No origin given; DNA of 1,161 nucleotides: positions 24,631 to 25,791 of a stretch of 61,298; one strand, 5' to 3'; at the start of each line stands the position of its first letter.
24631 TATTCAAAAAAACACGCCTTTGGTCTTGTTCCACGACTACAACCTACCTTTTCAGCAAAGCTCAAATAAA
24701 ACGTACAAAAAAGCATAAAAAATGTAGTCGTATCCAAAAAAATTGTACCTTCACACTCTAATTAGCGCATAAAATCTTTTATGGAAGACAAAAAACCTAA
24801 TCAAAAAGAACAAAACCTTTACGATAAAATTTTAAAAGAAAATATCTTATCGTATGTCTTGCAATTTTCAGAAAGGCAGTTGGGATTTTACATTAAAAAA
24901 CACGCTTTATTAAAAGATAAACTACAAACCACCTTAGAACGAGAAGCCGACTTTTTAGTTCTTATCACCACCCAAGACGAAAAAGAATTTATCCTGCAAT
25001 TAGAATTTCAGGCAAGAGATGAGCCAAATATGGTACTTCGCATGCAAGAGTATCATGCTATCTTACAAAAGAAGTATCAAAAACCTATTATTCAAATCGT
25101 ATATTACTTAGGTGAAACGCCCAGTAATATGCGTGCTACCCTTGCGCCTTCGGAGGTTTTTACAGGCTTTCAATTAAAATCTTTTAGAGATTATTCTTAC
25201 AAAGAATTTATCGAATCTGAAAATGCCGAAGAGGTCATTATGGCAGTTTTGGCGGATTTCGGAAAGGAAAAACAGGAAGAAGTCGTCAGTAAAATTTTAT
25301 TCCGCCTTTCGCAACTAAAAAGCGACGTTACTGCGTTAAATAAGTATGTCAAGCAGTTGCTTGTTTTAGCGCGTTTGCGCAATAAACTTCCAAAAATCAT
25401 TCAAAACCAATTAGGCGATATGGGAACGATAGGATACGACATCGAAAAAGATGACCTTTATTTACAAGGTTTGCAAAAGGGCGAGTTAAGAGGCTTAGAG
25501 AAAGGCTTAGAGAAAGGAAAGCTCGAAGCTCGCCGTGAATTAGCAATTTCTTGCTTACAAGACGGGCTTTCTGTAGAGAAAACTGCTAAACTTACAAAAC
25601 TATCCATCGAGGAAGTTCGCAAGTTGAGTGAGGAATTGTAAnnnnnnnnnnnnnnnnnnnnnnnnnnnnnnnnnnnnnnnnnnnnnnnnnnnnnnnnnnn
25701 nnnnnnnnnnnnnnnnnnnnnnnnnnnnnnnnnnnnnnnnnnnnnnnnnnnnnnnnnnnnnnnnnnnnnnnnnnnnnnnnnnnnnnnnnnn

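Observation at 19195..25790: Two near-identical Rpn-family nuclease genes in direct orientation bracket a 3.5-kb propeller-sensor PP2C phosphatase gene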

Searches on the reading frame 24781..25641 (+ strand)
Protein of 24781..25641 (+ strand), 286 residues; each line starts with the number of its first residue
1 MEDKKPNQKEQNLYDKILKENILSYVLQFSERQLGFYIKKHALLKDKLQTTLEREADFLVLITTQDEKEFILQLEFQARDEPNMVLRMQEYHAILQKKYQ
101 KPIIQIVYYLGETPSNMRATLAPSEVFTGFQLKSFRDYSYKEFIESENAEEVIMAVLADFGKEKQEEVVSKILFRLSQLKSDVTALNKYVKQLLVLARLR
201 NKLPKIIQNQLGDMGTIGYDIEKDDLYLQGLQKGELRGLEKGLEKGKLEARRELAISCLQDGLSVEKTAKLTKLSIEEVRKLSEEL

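Call 3: search_protein_families(library=pfam, proteins=[window:24781-25641:+], max_evalue=0.01)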
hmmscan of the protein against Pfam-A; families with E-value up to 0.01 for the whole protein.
window:24781-25641:+ (286 aa): 1 family
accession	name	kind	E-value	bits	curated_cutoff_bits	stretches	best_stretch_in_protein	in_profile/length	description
PF02836.23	Glyco_hydro_2_C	-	0.0077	15.8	21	1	71-191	173-298/302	Glycosyl hydrolases family 2, TIM barrel domain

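Call 6: search_protein_families(library=ncbifam, proteins=[window:24781-25641:+], max_evalue=10)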
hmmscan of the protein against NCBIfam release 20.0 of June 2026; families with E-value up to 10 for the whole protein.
window:24781-25641:+ (286 aa): 1 family
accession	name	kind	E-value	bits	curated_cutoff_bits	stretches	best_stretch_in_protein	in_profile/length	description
TIGR01784.1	T_den_put_tspse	subfamily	3.1e-09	37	52.1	1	55-282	52-273/273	Rpn family recombination-promoting nuclease/putative transposase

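Call 7: search_protein_families(library=pfam, proteins=[window:24781-25641:+], max_evalue=10)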
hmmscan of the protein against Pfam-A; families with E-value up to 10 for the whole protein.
window:24781-25641:+ (286 aa): 2 families
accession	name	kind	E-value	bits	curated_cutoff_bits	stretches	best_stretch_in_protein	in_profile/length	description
PF02836.23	Glyco_hydro_2_C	-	0.0077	15.8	21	1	71-191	173-298/302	Glycosyl hydrolases family 2, TIM barrel domain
PF07611.17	DUF1574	-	0.033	14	29.1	1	15-210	21-209/342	Protein of unknown function (DUF1574)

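Call 18: find_encoding_contigs(protein=window:24781-25641:+, flank=10000, max_places=6)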
Protein window:24781-25641:+ (286 aa): no gene with exactly this product is on record in the collection.

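Call 19: find_homologous_proteins(query=window:24781-25641:+, max_evalue=0.001)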
Query window:24781-25641:+ (286 aa): 167 proteins with E <= 0.001 among 2370 candidates; the best 120 are listed.
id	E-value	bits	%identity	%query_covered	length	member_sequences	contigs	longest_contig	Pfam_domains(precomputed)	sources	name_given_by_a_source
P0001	1.6e-174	596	100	100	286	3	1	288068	-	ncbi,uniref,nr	ncbi:hypothetical protein [Hugenholtzia roseola]|uniref:hypothetical protein n=1 Tax=Hugenholtzia ro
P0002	9.8e-156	535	89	100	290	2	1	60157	-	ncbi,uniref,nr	ncbi:hypothetical protein [Hugenholtzia roseola]|uniref:hypothetical protein n=1 Tax=Hugenholtzia ro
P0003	1.0e-115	404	67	100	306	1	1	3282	PF09811.15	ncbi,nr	ncbi:MAG: hypothetical protein JJT94_02975 [Bernardetiaceae bacterium]|nr:hypothetical protein [Bern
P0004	4.8e-115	401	69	100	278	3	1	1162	-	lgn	-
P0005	1.1e-90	322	57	100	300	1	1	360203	PF27070.1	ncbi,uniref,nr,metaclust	ncbi:hypothetical protein [Hugenholtzia roseola]|uniref:hypothetical protein n=1 Tax=Hugenholtzia ro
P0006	1.9e-79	285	54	95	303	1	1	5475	-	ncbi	-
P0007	5.5e-76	273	51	100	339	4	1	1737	-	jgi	-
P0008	1.4e-75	272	51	100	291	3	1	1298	-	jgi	-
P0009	4.5e-72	261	51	100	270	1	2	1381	-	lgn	-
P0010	1.2e-70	256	52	97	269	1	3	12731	-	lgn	-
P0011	1.5e-70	256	51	96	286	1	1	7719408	-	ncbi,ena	-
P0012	1.7e-70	255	50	96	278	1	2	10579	-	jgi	jgi:hypothetical protein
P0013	8.9e-70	253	49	100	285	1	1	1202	-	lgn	-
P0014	4.3e-69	251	50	96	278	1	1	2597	-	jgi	jgi:predicted transposase YdaD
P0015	8.6e-69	250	50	96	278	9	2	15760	-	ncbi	-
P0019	2.2e-67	245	63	69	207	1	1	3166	-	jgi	jgi:predicted transposase/invertase (TIGR01784 family)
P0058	5.0e-59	218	47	96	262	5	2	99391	-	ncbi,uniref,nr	ncbi:hypothetical protein Q0590_31380 [Rhodocytophaga aerolata]|uniref:Rpn family recombination-prom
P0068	7.0e-58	214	43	96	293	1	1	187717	-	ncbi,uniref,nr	ncbi:RpnC/YadD family protein [Microscilla marina]|uniref:Transposase (putative) YhgA-like domain-co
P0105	6.0e-54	201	41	96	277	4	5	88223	-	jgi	jgi:predicted transposase/invertase (TIGR01784 family)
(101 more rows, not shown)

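Call 20: find_encoding_contigs(protein=P0002, flank=10000, max_places=4)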
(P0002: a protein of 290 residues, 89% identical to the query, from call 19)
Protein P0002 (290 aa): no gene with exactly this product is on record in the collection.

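Call 21: find_encoding_contigs(protein=P0005, flank=10000, max_places=4)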
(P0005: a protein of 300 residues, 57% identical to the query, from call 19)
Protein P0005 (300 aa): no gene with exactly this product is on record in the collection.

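Call 22: find_encoding_contigs(protein=P0001, flank=10000, max_places=4)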
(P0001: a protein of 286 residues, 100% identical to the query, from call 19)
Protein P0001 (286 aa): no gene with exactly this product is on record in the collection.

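Call 24: find_related_loci(query=window:24781-25641:+, collection=genome_contigs, flank=10000)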
Query window:24781-25641:+ (286 aa) in genome_contigs; peptide patterns used: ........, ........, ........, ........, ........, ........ (x = any residue, [..] = any of these).
270 stretches matched a pattern; 50 encode a relative of the query (tblastn E <= 1e-3); 50 distinct loci.
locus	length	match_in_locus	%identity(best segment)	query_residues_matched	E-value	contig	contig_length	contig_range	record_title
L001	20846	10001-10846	33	12-286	7e-37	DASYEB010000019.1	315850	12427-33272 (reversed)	MAG TPA_asm: Puia sp. isolate SMAG_U4974 k141_318456, whole genome shotgun sequence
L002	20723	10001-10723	25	43-282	2e-16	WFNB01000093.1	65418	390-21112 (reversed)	MAG: Gammaproteobacteria bacterium isolate S010_5 k151_36030, whole genome shotgun sequence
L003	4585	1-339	41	189-286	3e-13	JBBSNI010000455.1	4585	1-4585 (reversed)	MAG: Cytophagales bacterium isolate LS5_sbin.56 LS5_sbin.56_K_615763_L_4585_cov_9.9759, whole genome shotgun sequence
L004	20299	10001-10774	25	51-286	4e-11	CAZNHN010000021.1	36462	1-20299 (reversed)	MAG TPA_asm: uncultured Phaeodactylibacter sp. isolate binchicken_co405_48 genome assembly, contig: NODE_1565_length_364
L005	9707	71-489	41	151-284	1e-12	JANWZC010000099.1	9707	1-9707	MAG: Raineya sp. isolate SKYG86 NODE_99_length_9707_cov_5.196469, whole genome shotgun sequence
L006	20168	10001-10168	46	229-284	1e-7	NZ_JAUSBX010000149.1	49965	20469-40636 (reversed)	MAG: Methylicorpusculum sp. isolate E9_concoct.bin.41 E9_k141_32201, whole genome shotgun sequence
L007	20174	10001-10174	45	229-282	1e-7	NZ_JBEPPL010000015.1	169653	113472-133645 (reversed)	Pedobacter sp. UYP1 Ga0504885_15, whole genome shotgun sequence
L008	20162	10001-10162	44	229-282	1e-7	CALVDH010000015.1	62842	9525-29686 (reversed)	MAG: uncultured Bacteroidales bacterium isolate BRZ_CG__bin93 genome assembly, contig: BRZ_CG__NODE_770_length_62842_cov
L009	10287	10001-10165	51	232-285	2e-7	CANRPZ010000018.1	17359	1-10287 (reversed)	MAG: uncultured Bacilli bacterium isolate Lapin-017__bin52 genome assembly, contig: Lapin-017__NODE_1909_length_17359_co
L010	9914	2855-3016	44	229-282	3e-7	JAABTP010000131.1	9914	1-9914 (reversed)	MAG: Desulfobulbaceae bacterium isolate S24.Bin023 NODE_133_length_9914_cov_11.114669, whole genome shotgun sequence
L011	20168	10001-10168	46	227-282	3e-7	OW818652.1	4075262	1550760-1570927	Candidatus Electrothrix laxa isolate HOU-scMAG genome assembly, chromosome: 1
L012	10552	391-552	52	229-282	3e-7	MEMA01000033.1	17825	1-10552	MAG: Alphaproteobacteria bacterium GWC2_42_16 gwc2_scaffold_3432, whole genome shotgun sequence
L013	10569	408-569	44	229-282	3e-7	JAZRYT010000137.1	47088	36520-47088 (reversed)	MAG: Bacteroidales bacterium isolate T1900044949_TA20190002.MAGScoT_cleanbin_000038 SGB_3547_k141_2233631, whole genome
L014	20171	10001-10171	44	230-282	4e-7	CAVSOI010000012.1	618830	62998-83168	MAG: uncultured Cytophagales bacterium isolate MFD03250.bin.3.125 genome assembly, contig: contig_22518, whole genome sh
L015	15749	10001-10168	45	227-282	8e-7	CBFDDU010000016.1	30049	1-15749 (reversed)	MAG TPA_asm: uncultured Candidatus Electrothrix sp. isolate SRR26215675_binner123_Refined_103 genome assembly, contig: E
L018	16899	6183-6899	25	54-282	7e-6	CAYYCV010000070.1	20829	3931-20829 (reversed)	MAG TPA_asm: uncultured Bacillales bacterium isolate SRP144015_co1_123 genome assembly, contig: NODE_1276_length_20829_c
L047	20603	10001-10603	24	84-276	3e-4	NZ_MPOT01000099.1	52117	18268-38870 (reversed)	MAG: Tepidanaerobacter sp. EBM-38 k99_12642, whole genome shotgun sequence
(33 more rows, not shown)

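Call 35: search_solved_structures(query=A4, max_evalue=10, show_alignments=2)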
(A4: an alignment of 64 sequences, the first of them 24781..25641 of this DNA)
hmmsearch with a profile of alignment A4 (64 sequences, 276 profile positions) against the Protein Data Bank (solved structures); distinct sequences matched with E-value up to 10: 0.

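Call 38: search_protein_families(library=padloc, proteins=[window:24781-25641:+], max_evalue=0.01)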
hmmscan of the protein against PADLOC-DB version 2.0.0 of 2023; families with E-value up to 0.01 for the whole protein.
window:24781-25641:+ (286 aa): 0 families

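Call 42: search_protein_families(library=pfam, proteins=[P0005, P0003, P0068, P0058], max_evalue=0.01)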
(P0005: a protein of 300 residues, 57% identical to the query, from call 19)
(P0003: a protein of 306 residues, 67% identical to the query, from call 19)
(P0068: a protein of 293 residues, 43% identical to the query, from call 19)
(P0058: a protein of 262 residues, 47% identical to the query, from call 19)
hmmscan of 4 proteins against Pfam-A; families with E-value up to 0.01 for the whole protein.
P0005 (300 aa): 0 families

P0003 (306 aa): 1 family
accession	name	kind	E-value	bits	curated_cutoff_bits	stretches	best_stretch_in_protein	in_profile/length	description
PF09811.14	Yae1_N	-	6e-06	26.3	27.5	1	226-257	2-33/39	Essential protein Yae1, N terminal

P0068 (293 aa): 1 family
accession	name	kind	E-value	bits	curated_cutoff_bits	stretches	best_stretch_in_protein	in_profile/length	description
PF09811.14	Yae1_N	-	0.00048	20.2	27.5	1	223-253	5-35/39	Essential protein Yae1, N terminal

P0058 (262 aa): 0 families

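Call 44: predict_structure(alignment_id=A4)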
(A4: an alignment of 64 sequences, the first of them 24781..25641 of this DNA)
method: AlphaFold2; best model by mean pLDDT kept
length: 286 residues; sequences in the alignment: 64
mean_pLDDT: 88.8   pTM: 0.61
mean pLDDT of the five models: 88.8, 88.3, 84.9, 84.2, 83.4
residues with pLDDT >= 90: 197; 70-90: 59; 50-70: 26; < 50: 4
segments of 3 or more residues with pLDDT < 50: none
pLDDT, mean of each block of 10 residues (from residue 1): 52 73 93 96 80 80 97 93 93 94 95 93 94 96 97 98 96 95 88 92 87 63 74 87 90 96 96 96 94
secondary structure, 60 per line:
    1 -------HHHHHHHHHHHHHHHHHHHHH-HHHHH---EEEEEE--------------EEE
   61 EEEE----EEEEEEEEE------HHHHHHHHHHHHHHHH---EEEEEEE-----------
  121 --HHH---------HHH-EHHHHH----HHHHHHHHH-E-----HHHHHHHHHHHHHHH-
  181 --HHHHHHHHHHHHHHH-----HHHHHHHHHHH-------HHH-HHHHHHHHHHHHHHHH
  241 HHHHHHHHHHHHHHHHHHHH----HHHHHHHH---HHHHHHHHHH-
elements in order: H8-28 H30-34 E38-43 E58-64 E69-77 H84-99 E103-109 H140-144 H149-157 H165-179 H183-197 H203-213 H225-260 H265-272 H276-285

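Call 46: search_protein_families(library=ncbifam, proteins=[L001:10001-10846:+, L002:10001-10723:+, L004:10001-10774:+, L018:6183-6899:+, L047:10001-10603:+, P0068, P0058, P0005], max_evalue=0.01)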
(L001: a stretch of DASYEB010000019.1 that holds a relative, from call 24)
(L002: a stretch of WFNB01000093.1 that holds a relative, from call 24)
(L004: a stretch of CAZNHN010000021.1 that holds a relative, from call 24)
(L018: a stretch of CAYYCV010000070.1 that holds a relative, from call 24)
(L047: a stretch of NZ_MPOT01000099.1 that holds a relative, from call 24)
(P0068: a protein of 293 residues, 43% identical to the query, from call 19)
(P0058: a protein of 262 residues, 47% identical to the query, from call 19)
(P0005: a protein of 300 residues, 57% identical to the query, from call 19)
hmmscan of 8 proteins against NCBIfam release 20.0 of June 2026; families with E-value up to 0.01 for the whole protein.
L001:10001-10846:+ (282 aa): 5 families
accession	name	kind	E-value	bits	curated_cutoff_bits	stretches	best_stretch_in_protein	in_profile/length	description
TIGR01784.1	T_den_put_tspse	subfamily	1.9e-13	50.8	52.1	1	8-277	16-272/273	Rpn family recombination-promoting nuclease/putative transposase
NF009925.1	PRK13386.1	equivalog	3.6e-05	23.1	192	1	215-267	48-100/228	flagellar assembly protein FliH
NF004270.2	PRK05687.2-1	equivalog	0.00011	21.9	180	1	214-252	47-85/223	flagellar assembly protein FliH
NF004267.1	PRK05687.1-3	equivalog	0.00013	21.2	293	1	214-261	80-127/266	flagellar assembly protein FliH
NF004266.1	PRK05687.1-1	equivalog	0.0021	17.6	260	1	213-248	49-84/230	flagellar assembly protein FliH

L002:10001-10723:+ (241 aa): 2 families
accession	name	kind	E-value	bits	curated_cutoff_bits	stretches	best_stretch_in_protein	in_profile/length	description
TIGR01784.1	T_den_put_tspse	subfamily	5.8e-16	59.1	52.1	2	148-241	195-273/273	Rpn family recombination-promoting nuclease/putative transposase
NF004267.1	PRK05687.1-3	equivalog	0.00029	20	293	1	170-222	62-116/266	flagellar assembly protein FliH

L004:10001-10774:+ (258 aa): 4 families
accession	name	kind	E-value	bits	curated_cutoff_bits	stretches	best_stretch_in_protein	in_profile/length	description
TIGR01784.1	T_den_put_tspse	subfamily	6.1e-06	26.2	52.1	1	23-253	66-272/273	Rpn family recombination-promoting nuclease/putative transposase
NF004267.1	PRK05687.1-3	equivalog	0.00037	19.7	293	1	180-220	57-97/266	flagellar assembly protein FliH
NF004270.2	PRK05687.2-1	equivalog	0.0011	18.6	180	1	162-254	23-114/223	flagellar assembly protein FliH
NF004266.1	PRK05687.1-1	equivalog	0.0068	15.9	260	1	178-219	33-74/230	flagellar assembly protein FliH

L018:6183-6899:+ (239 aa): 4 families
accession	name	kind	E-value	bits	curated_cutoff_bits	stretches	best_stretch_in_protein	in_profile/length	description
TIGR01784.1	T_den_put_tspse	subfamily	4.7e-15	56.1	52.1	1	3-238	55-272/273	Rpn family recombination-promoting nuclease/putative transposase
NF004267.1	PRK05687.1-3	equivalog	0.00098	18.3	293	1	188-223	84-119/266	flagellar assembly protein FliH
NF009925.1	PRK13386.1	equivalog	0.0019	17.5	192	1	191-220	42-71/228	flagellar assembly protein FliH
NF004270.2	PRK05687.2-1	equivalog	0.0029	17.2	180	1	174-210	29-65/223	flagellar assembly protein FliH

L047:10001-10603:+ (201 aa): 2 families
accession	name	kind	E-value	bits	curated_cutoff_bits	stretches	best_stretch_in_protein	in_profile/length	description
NF007418.0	PRK09956.1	equivalog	0.00012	21.2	583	1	84-183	189-285/308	ISNCY family transposase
NF004267.1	PRK05687.1-3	equivalog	0.0016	17.6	293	1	131-171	58-98/266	flagellar assembly protein FliH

P0068 (293 aa): 5 families
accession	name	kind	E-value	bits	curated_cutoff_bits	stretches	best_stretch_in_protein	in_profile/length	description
NF009925.1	PRK13386.1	equivalog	2.6e-09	36.7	192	1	217-260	48-91/228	flagellar assembly protein FliH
NF004270.2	PRK05687.2-1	equivalog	4e-08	33.1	180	1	210-258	41-89/223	flagellar assembly protein FliH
NF004267.1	PRK05687.1-3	equivalog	6.4e-07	28.8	293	1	216-254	76-114/266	flagellar assembly protein FliH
TIGR01784.1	T_den_put_tspse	subfamily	2.3e-06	27.7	52.1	1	181-287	166-272/273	Rpn family recombination-promoting nuclease/putative transposase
NF004266.1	PRK05687.1-1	equivalog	0.0015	18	260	1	208-273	51-113/230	flagellar assembly protein FliH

P0058 (262 aa): 1 family
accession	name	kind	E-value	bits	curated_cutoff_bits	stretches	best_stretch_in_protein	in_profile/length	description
TIGR01784.1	T_den_put_tspse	subfamily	0.0023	17.8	52.1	0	192-256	210-273/273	Rpn family recombination-promoting nuclease/putative transposase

P0005 (300 aa): 2 families
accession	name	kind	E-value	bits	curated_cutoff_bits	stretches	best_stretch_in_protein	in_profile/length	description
TIGR01784.1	T_den_put_tspse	subfamily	4.3e-12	46.4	52.1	1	23-293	8-273/273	Rpn family recombination-promoting nuclease/putative transposase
NF007418.0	PRK09956.1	equivalog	0.0026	16.8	583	0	220-287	238-300/308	ISNCY family transposase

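Call 49: fold_search(model_id=the predicted structure, library=pdb)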
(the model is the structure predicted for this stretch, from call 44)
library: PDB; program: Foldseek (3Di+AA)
matches with E <= 10: 611; with E <= 0.001: 0
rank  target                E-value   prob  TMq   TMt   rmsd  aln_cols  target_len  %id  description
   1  5gkj_B                6.0e-03  1.00  0.21  0.25   4.8        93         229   15  Structure of EndoMS in apo form (released 2016-11-02)
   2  5gke_A                4.1e-02  0.98  0.21  0.24   4.0        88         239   18  Structure of EndoMS-dsDNA1 complex (released 2016-11-02)
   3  2vld_A                1.9e-01  0.93  0.22  0.26   3.7        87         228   15  crystal structure of a repair endonuclease from Pyrococcus abyssi (released 2009-05-19)
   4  2vld_B                2.1e-01  0.94  0.23  0.28   3.6        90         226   14  crystal structure of a repair endonuclease from Pyrococcus abyssi (released 2009-05-19)
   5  1wtd_A                2.2e-01  0.13  0.17  0.18  30.5       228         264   14  Crystal structure of type II restrcition endonuclease, EcoO109I DNA-free form (released 2004-12-14)
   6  9nb9_E                2.6e-01  0.72  0.17  0.19   6.6        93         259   12  Viral protein DP71L in complex with phosphorylated eIF2alpha (NTD) and protein phosphatase 1A (D64A), stabilized by G- (released 2025-07-09)
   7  1wtd_B                2.6e-01  0.15  0.19  0.20  29.5       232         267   14  Crystal structure of type II restrcition endonuclease, EcoO109I DNA-free form (released 2004-12-14)
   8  2a42_B                2.8e-01  0.75  0.18  0.20   5.0        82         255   13  Actin-DNAse I Complex (released 2005-11-01)
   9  9m0p_SH               3.1e-01  0.11  0.10  0.14  18.3       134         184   11  Cryo-EM structure of human 80S ribosome in complex with montanine (released 2026-01-14)
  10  2r0q_C                3.3e-01  0.44  0.15  0.21  13.9       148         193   12  Crystal structure of a serine recombinase- DNA regulatory complex (released 2008-04-01)
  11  1wte_MODEL_1_A        3.3e-01  0.12  0.17  0.18  27.6       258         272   11  Crystal structure of type II restrcition endonuclease, EcoO109I complexed with cognate DNA (released 2004-12-14)
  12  7et0_A                3.5e-01  0.12  0.15  0.08  20.1       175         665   15  Crystal structure of the complex formed by Wolbachia cytoplasmic incompatibility factors CinA and CinB from wPip (released 2021-11-10)
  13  7lre_A                3.7e-01  0.44  0.21  0.14   8.2       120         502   13  Cryo-EM of the SLFN12-PDE3A complex: SLFN12 body refinement (released 2021-06-09)
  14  7lrd_A                3.7e-01  0.44  0.21  0.13   8.2       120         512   13  Cryo-EM of the SLFN12-PDE3A complex: Consensus subset model (released 2021-06-09)
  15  9nyy_B                3.7e-01  0.20  0.17  0.07  19.1       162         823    9  Nucleic acid bound human SLFN14, State 1 (released 2025-07-09)
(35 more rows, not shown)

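Call 51: find_encoding_contigs(protein=P0003, flank=10000, max_places=4)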
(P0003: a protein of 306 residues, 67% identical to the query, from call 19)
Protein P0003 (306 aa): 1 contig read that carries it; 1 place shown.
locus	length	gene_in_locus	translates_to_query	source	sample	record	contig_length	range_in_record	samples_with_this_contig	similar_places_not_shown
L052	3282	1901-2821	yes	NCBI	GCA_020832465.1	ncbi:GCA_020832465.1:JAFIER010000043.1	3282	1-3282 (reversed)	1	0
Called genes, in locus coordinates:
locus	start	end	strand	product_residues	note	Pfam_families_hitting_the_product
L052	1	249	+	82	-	?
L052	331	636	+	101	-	-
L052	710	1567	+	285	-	PF03781:FGE-sulfatase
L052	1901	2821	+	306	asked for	PF09811:Yae1_N (weak)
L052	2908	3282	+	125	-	?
